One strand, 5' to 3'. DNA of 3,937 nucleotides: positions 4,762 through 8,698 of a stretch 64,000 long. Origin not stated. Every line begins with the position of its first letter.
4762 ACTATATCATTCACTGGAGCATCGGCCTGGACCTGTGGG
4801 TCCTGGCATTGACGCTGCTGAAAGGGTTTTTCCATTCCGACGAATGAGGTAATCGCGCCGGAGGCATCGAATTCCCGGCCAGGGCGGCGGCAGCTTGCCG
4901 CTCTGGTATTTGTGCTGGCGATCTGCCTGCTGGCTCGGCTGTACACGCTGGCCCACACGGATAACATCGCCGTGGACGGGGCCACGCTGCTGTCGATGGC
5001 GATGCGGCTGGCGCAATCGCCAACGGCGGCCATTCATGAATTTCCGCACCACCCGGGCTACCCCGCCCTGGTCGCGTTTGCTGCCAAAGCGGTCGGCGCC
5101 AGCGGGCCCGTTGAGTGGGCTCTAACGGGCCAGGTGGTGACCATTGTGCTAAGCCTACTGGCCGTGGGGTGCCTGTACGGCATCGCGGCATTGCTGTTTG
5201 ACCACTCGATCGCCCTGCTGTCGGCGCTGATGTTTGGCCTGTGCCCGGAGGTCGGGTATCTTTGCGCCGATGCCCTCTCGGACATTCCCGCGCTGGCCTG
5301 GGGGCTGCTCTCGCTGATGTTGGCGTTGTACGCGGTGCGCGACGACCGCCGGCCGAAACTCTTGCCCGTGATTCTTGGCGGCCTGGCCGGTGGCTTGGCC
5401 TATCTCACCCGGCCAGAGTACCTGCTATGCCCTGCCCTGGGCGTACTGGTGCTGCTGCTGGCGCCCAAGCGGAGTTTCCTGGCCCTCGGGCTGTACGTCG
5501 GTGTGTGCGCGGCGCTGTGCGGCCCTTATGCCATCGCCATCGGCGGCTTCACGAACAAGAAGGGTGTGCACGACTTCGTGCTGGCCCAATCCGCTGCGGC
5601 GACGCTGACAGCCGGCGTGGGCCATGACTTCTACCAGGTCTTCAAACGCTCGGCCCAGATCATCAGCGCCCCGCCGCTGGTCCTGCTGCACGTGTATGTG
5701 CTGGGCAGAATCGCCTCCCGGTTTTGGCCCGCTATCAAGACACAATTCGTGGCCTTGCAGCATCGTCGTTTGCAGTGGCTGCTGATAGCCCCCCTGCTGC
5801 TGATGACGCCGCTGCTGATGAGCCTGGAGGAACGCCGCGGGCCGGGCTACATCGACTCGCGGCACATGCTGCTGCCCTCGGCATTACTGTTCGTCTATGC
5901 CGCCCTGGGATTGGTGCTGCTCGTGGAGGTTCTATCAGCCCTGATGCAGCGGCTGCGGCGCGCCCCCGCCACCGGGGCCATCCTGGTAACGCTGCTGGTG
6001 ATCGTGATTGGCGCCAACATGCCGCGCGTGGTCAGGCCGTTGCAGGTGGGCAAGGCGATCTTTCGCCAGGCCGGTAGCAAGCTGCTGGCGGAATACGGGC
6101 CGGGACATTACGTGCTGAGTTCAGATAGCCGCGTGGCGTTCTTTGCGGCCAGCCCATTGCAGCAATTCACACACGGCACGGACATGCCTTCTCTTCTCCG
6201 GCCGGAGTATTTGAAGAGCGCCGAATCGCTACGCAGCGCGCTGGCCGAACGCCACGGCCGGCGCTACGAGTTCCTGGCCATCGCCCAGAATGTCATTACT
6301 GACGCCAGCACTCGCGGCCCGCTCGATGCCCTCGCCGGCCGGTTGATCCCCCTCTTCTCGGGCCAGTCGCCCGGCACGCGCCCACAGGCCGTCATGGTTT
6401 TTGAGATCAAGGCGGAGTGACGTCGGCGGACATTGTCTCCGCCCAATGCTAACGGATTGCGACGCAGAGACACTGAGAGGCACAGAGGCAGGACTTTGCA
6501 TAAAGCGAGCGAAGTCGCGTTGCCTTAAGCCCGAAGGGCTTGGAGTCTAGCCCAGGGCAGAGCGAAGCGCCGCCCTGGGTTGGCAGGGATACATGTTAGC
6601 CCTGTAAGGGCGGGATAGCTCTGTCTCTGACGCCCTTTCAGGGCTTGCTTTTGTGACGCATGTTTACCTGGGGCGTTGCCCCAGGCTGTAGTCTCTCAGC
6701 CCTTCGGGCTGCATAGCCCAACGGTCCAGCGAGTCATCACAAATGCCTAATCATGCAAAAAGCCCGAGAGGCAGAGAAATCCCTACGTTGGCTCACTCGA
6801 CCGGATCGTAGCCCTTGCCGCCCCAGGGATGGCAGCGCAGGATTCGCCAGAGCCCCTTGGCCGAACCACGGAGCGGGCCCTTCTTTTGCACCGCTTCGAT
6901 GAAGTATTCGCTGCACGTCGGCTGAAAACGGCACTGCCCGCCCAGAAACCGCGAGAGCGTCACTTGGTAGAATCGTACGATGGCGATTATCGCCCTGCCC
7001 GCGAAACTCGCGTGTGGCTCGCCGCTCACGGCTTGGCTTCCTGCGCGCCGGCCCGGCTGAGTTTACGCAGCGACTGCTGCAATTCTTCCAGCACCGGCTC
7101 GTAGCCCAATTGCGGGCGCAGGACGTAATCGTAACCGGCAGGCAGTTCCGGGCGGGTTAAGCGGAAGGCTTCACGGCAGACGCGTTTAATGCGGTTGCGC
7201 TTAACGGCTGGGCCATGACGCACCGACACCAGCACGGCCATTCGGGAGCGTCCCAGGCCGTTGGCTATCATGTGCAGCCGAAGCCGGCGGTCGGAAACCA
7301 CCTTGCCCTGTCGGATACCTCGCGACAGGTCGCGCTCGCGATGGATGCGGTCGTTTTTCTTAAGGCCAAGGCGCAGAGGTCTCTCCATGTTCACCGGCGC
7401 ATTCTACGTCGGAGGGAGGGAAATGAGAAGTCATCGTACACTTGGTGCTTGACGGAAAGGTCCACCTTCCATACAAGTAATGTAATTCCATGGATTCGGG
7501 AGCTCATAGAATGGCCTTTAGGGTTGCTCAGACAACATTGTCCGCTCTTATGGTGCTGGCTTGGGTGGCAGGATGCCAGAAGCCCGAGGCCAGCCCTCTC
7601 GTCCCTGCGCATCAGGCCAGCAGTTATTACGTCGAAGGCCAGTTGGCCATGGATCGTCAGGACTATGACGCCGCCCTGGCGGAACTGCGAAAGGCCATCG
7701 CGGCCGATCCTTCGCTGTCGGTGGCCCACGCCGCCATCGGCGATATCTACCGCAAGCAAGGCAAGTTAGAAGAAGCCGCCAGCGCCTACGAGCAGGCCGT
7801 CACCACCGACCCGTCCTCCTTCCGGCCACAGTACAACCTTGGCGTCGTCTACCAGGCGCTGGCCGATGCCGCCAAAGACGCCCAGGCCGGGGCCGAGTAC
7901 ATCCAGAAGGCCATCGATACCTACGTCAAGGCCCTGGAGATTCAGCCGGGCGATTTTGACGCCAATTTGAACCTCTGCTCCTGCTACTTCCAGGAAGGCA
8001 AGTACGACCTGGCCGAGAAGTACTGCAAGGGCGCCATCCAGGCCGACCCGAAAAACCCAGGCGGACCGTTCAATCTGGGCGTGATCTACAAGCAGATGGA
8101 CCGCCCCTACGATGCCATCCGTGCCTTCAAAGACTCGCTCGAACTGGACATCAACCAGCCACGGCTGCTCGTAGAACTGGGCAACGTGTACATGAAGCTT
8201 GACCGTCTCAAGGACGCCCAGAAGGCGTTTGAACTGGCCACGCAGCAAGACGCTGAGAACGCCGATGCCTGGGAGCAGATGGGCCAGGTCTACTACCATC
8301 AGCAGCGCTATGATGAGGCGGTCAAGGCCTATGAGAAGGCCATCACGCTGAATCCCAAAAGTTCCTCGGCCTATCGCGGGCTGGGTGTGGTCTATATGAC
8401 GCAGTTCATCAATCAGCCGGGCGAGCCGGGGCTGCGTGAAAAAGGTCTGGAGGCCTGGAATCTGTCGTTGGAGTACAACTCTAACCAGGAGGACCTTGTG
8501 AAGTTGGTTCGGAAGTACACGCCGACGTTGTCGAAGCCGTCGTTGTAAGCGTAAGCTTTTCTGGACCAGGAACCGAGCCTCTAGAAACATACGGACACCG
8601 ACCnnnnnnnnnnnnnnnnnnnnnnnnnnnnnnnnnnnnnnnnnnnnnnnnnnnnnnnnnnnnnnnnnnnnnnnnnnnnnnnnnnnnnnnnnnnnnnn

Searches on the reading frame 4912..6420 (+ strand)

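Call 19: search_protein_families(library=pfam, proteins=[window:4912-6420:+], max_evalue=0.00001)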
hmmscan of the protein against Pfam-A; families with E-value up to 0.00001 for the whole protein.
window:4912-6420:+ (502 aa): 1 family
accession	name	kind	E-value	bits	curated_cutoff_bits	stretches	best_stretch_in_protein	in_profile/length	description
PF13231.12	PMT_2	-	5.5e-10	40.1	26.1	1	67-202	20-151/160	Dolichyl-phosphate-mannose-protein mannosyltransferase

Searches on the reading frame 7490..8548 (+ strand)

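Call 19: search_protein_families(library=pfam, proteins=[window:7490-8548:+], max_evalue=0.00001)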
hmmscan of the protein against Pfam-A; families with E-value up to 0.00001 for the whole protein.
window:7490-8548:+ (352 aa): 25 families
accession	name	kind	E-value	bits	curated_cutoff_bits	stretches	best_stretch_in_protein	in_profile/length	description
PF00515.34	TPR_1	-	1.5e-44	148.5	27.8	2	258-290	1-33/34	Tetratricopeptide repeat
PF13414.12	TPR_11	-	5.8e-44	148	26.8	2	265-305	1-41/42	TPR repeat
PF07719.23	TPR_2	-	9.9e-42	138.1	27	2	258-290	1-33/34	Tetratricopeptide repeat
PF13181.12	TPR_8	-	5.5e-38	126.3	25.7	1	258-290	1-33/34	Tetratricopeptide repeat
PF13432.12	TPR_16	-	3.7e-34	117.2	32.7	2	229-291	2-64/65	Tetratricopeptide repeat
PF13431.12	TPR_17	-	4e-30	102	24.4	0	247-278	2-33/34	Tetratricopeptide repeat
PF14559.12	TPR_19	-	6.5e-29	100.5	25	2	139-190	8-59/68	Tetratricopeptide repeat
PF13428.12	TPR_14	-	2e-27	93.3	23.5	1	259-299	2-42/44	Tetratricopeptide repeat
PF13424.12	TPR_12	-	1.6e-22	79.9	30.1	1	225-287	4-74/77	Tetratricopeptide repeat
PF13176.12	TPR_7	-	3.5e-20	70.7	27.9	0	79-109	1-33/36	Tetratricopeptide repeat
PF23914.1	TPR_CcmH_CycH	-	4.3e-17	62.8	42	1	183-294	43-157/158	Cytochrome c-type biogenesis protein H TPR domain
PF13371.12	TPR_9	-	3.2e-15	56.3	35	0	230-294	1-65/73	Tetratricopeptide repeat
PF25063.1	ARM_TT21_C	-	7e-14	52.6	35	1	228-293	99-164/209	Tetratricopeptide repeat protein 21 C-terminal ARM domain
PF12895.13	ANAPC3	-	1.9e-12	47.7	27.2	0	230-284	29-82/82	Anaphase-promoting complex, cyclosome, subunit 3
PF13174.12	TPR_6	-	2.9e-12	46.8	26.3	0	259-291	1-33/33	Tetratricopeptide repeat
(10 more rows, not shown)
